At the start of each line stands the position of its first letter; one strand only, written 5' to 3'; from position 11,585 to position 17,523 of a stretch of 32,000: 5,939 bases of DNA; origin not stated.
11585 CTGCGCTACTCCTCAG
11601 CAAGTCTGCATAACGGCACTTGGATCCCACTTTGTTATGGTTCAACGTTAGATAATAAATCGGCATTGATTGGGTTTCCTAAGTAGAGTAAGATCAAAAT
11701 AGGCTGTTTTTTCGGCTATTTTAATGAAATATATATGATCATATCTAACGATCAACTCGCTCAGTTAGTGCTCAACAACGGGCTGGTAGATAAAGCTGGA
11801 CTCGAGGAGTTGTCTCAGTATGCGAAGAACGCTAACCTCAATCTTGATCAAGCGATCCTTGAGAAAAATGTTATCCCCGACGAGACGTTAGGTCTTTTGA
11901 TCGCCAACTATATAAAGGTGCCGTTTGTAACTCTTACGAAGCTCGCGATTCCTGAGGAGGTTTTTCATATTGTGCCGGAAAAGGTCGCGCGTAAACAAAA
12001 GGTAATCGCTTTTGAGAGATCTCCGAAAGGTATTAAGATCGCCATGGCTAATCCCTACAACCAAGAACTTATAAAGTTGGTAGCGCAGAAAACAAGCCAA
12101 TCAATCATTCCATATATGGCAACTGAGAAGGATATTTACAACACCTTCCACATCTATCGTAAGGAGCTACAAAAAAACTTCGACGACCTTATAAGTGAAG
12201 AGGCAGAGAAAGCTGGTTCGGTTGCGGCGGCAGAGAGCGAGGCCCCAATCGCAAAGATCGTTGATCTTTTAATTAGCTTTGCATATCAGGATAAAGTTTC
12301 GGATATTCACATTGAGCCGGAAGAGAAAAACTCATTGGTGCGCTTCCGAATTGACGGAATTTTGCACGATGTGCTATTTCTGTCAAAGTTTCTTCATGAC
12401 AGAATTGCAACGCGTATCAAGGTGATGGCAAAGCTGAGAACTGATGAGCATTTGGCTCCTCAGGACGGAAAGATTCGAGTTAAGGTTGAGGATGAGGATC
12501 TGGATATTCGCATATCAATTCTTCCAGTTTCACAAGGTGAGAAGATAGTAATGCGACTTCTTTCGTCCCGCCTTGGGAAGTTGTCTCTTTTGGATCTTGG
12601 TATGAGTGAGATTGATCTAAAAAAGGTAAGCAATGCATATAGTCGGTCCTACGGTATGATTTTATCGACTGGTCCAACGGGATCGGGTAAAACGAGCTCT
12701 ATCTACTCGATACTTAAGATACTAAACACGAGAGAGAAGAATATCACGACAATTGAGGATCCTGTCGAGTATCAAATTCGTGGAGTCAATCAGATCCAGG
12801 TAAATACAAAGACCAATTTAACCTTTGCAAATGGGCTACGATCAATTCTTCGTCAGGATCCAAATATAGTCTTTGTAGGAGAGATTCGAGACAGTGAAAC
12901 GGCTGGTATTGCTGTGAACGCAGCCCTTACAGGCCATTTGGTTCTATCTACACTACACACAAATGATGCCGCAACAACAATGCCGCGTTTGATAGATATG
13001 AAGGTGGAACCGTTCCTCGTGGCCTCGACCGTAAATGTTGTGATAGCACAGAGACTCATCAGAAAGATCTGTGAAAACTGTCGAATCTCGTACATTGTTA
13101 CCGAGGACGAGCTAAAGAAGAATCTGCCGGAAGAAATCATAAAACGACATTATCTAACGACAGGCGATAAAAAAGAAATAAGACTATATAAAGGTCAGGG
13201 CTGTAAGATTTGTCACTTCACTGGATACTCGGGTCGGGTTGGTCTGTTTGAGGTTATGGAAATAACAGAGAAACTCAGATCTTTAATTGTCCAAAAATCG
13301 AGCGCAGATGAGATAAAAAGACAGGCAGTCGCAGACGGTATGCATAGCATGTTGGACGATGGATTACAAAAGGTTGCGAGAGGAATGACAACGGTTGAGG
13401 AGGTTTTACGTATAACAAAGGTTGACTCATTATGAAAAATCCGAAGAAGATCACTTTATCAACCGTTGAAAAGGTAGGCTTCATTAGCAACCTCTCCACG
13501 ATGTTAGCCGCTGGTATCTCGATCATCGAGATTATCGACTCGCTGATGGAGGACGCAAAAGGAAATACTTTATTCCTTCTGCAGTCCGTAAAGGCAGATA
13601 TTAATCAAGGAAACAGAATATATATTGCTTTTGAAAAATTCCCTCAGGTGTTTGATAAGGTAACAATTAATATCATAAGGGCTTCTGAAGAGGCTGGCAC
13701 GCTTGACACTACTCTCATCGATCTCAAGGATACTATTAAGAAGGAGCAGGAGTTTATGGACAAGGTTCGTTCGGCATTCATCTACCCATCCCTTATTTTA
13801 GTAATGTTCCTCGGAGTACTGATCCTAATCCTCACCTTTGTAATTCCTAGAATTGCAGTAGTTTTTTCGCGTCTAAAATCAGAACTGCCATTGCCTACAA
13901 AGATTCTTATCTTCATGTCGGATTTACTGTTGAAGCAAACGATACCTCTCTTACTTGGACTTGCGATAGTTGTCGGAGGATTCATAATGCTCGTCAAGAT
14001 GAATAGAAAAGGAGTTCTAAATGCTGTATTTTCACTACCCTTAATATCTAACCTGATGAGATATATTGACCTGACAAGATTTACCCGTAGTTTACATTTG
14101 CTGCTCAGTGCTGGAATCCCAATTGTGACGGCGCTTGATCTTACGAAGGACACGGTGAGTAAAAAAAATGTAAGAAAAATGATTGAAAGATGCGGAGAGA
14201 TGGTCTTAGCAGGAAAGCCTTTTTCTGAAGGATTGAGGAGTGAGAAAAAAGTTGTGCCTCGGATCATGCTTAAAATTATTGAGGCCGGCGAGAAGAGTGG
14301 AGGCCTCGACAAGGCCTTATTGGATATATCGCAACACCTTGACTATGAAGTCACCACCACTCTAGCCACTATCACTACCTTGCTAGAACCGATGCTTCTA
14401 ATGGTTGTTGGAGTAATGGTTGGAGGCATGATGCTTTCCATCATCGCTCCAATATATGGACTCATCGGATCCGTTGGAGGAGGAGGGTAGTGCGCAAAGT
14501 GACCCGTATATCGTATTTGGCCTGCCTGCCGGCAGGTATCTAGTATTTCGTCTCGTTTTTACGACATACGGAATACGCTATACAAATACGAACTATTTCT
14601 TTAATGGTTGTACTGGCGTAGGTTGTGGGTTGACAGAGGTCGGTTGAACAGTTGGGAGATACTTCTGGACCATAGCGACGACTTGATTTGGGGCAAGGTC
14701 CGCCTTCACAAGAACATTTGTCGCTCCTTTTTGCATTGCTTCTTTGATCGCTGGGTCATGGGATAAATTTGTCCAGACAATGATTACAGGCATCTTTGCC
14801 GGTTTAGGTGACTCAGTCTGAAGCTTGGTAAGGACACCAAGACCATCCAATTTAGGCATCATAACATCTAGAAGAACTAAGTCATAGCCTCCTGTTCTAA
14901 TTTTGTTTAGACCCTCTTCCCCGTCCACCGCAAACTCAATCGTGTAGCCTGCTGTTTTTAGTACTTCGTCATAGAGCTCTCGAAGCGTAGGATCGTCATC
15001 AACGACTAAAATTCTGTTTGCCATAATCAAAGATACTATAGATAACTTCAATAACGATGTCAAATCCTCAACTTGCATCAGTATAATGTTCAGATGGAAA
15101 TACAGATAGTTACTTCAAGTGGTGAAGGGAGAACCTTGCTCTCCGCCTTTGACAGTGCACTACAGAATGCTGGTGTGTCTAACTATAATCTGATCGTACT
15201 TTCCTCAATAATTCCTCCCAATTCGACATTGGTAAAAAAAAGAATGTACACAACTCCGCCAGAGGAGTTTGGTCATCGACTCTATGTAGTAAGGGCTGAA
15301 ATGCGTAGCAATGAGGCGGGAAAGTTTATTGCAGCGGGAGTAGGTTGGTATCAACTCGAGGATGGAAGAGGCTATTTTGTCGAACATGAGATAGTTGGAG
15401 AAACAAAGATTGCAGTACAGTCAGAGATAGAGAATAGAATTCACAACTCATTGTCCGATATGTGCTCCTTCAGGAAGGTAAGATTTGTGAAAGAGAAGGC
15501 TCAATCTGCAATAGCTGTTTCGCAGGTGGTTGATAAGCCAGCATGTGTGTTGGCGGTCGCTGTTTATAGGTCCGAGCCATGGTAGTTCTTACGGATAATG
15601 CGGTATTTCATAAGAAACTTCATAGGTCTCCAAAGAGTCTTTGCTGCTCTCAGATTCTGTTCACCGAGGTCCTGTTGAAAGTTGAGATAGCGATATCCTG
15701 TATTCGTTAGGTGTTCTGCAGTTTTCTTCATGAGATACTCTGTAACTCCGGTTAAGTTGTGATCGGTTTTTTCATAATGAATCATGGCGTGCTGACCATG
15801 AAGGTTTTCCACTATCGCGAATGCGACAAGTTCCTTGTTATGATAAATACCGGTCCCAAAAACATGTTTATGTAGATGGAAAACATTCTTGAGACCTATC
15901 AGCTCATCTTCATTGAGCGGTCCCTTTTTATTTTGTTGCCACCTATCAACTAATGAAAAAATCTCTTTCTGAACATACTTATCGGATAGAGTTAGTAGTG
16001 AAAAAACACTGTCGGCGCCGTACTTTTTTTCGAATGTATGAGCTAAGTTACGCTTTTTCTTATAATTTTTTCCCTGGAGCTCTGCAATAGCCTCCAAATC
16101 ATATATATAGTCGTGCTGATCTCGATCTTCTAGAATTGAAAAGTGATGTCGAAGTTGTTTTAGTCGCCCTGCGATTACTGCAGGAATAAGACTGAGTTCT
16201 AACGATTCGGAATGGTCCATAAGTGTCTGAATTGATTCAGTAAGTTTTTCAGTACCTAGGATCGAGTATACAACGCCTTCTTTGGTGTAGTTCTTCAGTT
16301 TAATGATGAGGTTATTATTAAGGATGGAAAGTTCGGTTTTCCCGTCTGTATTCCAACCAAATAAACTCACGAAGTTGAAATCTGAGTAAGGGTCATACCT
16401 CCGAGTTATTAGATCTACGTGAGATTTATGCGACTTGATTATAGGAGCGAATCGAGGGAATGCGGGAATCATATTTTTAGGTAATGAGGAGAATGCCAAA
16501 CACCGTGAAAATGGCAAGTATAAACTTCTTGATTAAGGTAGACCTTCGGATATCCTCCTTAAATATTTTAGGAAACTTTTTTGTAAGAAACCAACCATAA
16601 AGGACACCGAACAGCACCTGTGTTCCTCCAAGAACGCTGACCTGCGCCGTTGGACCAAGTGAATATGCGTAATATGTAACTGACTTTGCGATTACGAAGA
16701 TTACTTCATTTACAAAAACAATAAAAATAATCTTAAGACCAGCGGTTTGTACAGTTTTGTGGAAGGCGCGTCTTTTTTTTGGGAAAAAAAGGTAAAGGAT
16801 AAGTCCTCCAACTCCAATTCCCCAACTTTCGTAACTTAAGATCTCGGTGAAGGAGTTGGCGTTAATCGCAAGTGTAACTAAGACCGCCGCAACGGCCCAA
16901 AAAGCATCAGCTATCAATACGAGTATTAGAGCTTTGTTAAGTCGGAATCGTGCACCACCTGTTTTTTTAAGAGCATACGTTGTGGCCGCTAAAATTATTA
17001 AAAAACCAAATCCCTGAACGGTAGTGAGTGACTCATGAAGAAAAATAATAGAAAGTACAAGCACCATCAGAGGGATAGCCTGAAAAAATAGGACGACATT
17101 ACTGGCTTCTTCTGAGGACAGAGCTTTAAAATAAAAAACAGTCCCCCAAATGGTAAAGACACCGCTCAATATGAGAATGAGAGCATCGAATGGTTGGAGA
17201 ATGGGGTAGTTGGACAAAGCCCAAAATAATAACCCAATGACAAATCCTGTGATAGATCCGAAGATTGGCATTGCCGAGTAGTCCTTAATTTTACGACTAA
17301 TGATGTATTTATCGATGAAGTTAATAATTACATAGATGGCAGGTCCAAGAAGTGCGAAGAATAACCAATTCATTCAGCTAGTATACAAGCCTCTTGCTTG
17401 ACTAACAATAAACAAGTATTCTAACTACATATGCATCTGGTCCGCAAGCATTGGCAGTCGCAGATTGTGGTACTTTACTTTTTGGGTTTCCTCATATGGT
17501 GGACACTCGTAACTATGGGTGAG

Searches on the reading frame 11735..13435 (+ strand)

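Call 5: search_protein_families(library=pfam, proteins=[window:11735-13435:+], max_evalue=1)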
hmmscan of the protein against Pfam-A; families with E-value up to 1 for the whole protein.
window:11735-13435:+ (566 aa): 8 families
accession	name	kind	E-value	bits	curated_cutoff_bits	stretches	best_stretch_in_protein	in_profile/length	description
PF00437.27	T2SSE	-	5.9e-126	420.5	24.9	1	166-559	2-370/370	Type II/IV secretion system protein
PF05157.20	MshEN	-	1.9e-12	47.4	23.1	1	61-137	2-79/90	MshEN domain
PF12775.13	AAA_7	-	0.0092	16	25.8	1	299-340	26-67/181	P-loop containing dynein motor region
PF13086.12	AAA_11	-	0.056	13.6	27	1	295-385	7-93/257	AAA domain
PF13401.12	AAA_22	-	0.1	13.3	27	1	306-344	5-43/130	AAA domain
PF13245.12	AAA_19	-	0.15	12.7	25.1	1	308-336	13-41/134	AAA domain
PF19347.4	DUF5925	-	0.22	11.4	27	0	212-257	32-78/178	Domain of unknown function (DUF5925)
PF00270.35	DEAD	-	0.49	10.5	26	0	309-331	17-40/167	DEAD/DEAH box helicase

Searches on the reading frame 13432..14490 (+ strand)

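Call 5: search_protein_families(library=pfam, proteins=[window:13432-14490:+], max_evalue=1)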
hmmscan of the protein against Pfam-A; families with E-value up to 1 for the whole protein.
window:13432-14490:+ (352 aa): 3 families
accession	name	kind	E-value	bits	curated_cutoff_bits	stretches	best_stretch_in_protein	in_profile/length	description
PF00482.28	T2SSF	-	8e-48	162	25.2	2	217-340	1-125/125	Type II secretion system (T2SS), protein F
PF06780.16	Erp_C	-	0.059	13.8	24.3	1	53-109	77-131/140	Erp protein C-terminus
PF24047.1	Tudor_krimper_1st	-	0.18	12.8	27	0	270-311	39-77/91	Krimper first tudor domain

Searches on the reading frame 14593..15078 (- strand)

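Call 52: search_protein_families(library=pfam, proteins=[window:14593-15078:-], max_evalue=0.001)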
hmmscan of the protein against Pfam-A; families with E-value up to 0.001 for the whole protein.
window:14593-15078:- (161 aa): 1 family
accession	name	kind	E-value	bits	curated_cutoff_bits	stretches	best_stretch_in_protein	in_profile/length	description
PF00072.30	Response_reg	-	8.6e-24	84.3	30.2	1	23-137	1-110/111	Response regulator receiver domain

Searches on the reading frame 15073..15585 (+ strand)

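Call 52: search_protein_families(library=pfam, proteins=[window:15073-15585:+], max_evalue=0.001)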
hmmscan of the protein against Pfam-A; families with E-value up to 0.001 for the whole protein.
window:15073-15585:+ (170 aa): 1 family
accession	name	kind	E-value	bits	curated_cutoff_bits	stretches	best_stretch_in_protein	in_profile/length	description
PF01862.21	PvlArgDC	-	2.2e-31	109.4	22.7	1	9-165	4-160/161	Pyruvoyl-dependent arginine decarboxylase (PvlArgDC)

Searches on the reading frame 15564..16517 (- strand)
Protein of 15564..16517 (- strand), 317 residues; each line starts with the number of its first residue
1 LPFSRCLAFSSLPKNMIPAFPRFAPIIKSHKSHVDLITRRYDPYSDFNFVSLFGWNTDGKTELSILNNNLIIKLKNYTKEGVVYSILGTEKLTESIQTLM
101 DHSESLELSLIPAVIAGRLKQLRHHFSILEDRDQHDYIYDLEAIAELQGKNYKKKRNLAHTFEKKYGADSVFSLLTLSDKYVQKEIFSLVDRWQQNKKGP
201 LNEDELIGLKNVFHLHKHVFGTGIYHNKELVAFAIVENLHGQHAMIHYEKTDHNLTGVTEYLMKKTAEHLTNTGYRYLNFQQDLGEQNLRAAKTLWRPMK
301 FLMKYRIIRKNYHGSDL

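Call 52: search_protein_families(library=pfam, proteins=[window:15564-16517:-], max_evalue=0.001)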
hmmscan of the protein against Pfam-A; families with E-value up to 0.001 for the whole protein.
window:15564-16517:- (317 aa): 1 family
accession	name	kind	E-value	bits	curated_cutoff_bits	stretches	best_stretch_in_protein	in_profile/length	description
PF09924.15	LPG_synthase_C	-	2.2e-27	96.4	27.5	1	41-307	4-297/298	Phosphatidylglycerol lysyltransferase, C-terminal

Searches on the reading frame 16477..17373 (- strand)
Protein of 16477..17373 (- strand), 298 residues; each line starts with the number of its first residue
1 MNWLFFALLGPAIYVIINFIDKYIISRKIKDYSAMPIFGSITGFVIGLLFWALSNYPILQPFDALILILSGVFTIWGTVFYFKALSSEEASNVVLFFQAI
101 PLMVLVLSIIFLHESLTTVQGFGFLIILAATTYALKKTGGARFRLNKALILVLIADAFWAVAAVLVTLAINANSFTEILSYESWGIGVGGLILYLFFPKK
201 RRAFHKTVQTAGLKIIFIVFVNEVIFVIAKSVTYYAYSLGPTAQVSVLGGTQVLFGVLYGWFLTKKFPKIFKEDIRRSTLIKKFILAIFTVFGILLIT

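Call 52: search_protein_families(library=pfam, proteins=[window:16477-17373:-], max_evalue=0.001)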
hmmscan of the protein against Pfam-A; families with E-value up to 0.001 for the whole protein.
window:16477-17373:- (298 aa): 1 family
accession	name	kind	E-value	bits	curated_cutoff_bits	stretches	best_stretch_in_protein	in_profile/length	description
PF00892.27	EamA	-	4.5e-17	63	28.2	1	2-131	2-130/135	EamA-like transporter family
